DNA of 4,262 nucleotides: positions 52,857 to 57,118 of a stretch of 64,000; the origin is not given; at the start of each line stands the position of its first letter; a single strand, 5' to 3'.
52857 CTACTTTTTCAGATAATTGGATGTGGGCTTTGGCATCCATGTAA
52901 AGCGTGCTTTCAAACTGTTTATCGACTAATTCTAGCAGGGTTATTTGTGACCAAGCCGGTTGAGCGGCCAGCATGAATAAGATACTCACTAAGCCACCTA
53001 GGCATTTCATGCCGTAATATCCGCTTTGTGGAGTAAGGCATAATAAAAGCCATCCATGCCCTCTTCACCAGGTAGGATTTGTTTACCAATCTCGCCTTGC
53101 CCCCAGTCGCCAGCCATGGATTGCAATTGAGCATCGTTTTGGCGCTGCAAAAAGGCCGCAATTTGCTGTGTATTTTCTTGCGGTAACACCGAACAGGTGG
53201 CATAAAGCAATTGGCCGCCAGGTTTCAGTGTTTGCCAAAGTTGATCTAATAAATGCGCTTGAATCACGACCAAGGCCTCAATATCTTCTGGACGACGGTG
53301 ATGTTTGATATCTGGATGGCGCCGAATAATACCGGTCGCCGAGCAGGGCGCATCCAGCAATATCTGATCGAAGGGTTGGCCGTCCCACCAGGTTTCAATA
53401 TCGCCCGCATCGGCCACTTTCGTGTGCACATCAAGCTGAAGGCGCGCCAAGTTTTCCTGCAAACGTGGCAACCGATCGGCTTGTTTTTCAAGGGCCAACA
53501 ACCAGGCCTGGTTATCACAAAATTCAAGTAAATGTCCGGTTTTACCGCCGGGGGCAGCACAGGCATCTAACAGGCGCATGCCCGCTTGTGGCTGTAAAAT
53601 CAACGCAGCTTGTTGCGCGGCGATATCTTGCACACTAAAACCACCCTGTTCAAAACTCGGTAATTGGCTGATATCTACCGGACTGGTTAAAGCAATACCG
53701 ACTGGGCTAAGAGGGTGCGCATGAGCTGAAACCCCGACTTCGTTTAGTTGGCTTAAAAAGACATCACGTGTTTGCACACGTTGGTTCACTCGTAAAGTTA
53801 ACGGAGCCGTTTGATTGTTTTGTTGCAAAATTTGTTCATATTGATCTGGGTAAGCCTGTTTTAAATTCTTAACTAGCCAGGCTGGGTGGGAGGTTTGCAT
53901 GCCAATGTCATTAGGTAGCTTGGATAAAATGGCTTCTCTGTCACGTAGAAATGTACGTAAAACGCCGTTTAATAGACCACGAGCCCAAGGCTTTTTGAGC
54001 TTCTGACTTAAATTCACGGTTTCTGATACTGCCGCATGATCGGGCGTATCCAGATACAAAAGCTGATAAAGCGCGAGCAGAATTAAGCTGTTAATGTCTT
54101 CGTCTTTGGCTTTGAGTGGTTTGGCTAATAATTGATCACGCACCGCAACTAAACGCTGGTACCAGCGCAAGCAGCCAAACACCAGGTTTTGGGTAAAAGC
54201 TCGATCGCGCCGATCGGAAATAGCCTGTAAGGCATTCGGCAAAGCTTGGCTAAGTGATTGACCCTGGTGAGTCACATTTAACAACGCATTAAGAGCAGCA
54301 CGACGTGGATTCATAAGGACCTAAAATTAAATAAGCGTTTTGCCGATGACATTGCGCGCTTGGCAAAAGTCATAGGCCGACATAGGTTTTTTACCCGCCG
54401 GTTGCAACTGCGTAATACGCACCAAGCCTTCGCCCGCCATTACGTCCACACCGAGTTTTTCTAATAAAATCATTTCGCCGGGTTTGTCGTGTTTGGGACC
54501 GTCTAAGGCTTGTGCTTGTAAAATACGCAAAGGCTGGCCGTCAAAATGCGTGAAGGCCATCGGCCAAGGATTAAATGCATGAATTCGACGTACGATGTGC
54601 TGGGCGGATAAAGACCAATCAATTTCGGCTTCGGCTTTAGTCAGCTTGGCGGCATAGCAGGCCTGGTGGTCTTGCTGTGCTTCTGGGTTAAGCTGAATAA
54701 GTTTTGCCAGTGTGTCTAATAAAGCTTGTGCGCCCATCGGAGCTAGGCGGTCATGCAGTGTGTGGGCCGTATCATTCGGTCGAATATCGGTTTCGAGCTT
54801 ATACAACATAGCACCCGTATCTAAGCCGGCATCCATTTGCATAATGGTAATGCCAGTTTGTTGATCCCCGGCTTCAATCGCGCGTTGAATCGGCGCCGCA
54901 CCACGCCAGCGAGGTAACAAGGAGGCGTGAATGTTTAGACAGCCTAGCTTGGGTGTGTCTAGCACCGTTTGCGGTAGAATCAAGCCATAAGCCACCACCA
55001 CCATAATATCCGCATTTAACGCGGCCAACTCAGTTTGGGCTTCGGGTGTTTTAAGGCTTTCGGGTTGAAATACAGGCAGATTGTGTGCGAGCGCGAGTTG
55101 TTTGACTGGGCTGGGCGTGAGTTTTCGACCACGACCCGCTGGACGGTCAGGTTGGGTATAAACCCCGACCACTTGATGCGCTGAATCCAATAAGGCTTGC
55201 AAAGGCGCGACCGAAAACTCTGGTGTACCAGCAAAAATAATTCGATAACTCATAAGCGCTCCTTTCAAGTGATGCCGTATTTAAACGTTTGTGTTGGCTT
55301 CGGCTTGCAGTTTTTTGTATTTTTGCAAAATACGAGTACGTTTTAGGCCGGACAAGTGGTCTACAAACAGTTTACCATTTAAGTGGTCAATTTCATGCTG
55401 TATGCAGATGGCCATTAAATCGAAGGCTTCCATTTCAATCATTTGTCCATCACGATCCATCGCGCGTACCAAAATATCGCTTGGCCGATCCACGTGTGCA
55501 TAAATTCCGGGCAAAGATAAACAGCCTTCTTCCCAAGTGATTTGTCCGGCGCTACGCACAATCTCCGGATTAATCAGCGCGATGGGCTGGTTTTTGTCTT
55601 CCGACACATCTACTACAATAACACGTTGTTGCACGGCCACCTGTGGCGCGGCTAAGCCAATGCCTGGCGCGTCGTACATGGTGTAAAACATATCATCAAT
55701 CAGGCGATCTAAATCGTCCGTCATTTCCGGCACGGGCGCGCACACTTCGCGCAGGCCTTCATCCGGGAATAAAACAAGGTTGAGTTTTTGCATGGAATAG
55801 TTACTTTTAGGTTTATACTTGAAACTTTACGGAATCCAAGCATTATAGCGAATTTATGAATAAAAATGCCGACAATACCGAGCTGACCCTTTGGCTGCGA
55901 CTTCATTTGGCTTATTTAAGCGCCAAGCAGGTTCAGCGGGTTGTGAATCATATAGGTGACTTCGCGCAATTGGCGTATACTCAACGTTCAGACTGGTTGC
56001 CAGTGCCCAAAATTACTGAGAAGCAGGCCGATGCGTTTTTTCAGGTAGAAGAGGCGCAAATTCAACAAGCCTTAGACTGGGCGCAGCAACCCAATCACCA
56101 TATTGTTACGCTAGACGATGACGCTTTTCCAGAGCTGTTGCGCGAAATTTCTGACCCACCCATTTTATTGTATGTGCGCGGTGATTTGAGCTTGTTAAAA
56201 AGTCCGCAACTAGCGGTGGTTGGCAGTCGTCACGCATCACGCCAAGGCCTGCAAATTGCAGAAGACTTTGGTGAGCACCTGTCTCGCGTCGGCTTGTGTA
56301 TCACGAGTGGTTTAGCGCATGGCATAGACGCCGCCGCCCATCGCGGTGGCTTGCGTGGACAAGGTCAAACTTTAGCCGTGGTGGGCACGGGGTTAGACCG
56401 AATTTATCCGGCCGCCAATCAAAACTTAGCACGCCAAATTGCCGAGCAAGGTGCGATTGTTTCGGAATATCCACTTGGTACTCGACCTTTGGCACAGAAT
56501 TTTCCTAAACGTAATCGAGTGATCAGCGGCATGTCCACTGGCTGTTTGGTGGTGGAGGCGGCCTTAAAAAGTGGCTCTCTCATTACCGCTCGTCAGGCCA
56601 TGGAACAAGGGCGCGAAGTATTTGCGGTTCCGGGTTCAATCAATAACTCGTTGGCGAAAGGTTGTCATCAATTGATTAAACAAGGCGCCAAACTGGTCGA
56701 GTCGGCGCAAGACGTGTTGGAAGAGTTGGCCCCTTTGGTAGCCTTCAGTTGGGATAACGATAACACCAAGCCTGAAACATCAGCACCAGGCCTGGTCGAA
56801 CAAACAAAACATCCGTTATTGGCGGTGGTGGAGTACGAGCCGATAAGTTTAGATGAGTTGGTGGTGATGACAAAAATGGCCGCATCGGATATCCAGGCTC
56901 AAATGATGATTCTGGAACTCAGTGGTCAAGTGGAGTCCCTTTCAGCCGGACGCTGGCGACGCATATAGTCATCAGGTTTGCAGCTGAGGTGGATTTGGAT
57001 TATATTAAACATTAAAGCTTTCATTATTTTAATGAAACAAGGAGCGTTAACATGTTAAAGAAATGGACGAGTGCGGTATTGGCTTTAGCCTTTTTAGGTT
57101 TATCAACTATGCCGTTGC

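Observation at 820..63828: Highly iterated palindrome (consensus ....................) pervades the window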

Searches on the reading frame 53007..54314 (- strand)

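Call 24: search_protein_families(library=pfam, proteins=[window:53007-54314:-], max_evalue=1e-8)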
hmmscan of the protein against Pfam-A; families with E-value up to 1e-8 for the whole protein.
window:53007-54314:- (435 aa): 3 families
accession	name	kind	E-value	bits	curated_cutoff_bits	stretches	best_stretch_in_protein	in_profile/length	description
PF01189.24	Methyltr_RsmB-F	-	5.2e-62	209.5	27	1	238-428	2-198/199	16S rRNA methyltransferase RsmB/F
PF22458.1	RsmF-B_ferredox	-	8.2e-27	93.6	27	1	143-215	1-73/74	Methyltr_RsmF/B-like, ferredoxin-like domain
PF01029.23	NusB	-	2e-26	93.4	23.1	1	1-124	1-133/133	NusB family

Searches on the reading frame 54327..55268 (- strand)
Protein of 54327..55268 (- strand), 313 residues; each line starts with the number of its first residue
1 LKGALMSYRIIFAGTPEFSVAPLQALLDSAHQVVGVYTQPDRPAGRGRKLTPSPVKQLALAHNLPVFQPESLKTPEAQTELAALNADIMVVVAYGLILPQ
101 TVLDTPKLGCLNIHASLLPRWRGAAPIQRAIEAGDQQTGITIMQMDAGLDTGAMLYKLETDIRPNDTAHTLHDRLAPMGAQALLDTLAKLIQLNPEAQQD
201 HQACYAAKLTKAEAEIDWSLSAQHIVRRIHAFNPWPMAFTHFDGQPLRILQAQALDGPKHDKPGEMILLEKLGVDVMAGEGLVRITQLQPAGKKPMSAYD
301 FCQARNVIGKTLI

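Call 24: search_protein_families(library=pfam, proteins=[window:54327-55268:-], max_evalue=1e-8)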
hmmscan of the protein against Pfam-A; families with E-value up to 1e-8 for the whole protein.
window:54327-55268:- (313 aa): 2 families
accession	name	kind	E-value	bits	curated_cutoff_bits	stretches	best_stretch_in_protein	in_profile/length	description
PF00551.24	Formyl_trans_N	-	5.9e-51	173.2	26.1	1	9-186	2-180/181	Formyl transferase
PF02911.23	Formyl_trans_C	-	3e-27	95.2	21.1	1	208-304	1-98/100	Formyl transferase, C-terminal domain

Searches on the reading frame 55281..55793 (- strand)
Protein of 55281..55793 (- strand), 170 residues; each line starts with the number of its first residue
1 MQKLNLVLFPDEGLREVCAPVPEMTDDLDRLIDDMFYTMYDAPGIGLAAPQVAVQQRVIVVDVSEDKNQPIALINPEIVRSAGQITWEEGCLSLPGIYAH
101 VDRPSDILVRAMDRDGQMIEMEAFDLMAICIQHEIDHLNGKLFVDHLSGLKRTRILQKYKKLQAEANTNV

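Call 24: search_protein_families(library=pfam, proteins=[window:55281-55793:-], max_evalue=1e-8)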
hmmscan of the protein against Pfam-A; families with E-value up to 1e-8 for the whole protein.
window:55281-55793:- (170 aa): 1 family
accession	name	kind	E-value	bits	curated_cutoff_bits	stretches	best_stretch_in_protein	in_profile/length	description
PF01327.26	Pep_deformylase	-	5.6e-51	172.7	22.8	1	5-152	3-155/156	Polypeptide deformylase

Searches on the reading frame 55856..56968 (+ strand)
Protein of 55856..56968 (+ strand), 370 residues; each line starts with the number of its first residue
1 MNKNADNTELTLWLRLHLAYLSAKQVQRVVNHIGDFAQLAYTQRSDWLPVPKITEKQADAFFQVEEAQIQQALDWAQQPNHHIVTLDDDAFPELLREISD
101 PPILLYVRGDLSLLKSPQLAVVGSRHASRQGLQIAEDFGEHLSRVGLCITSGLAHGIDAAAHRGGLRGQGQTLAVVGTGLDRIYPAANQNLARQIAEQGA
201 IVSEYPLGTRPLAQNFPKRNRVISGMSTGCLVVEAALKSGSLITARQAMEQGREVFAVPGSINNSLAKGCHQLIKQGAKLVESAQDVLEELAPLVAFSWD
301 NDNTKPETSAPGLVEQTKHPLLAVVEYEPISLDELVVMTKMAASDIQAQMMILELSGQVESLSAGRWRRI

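Call 24: search_protein_families(library=pfam, proteins=[window:55856-56968:+], max_evalue=1e-8)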
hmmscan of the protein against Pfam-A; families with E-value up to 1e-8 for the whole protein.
window:55856-56968:+ (370 aa): 2 families
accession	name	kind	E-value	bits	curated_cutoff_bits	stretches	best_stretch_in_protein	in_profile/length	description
PF02481.21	DNA_processg_A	-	2.2e-80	269.3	29.6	1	77-282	3-211/212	DNA recombination-mediator protein A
PF17782.7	DprA_WH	-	4.2e-11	43.2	22.9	1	309-364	5-60/61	DprA winged helix domain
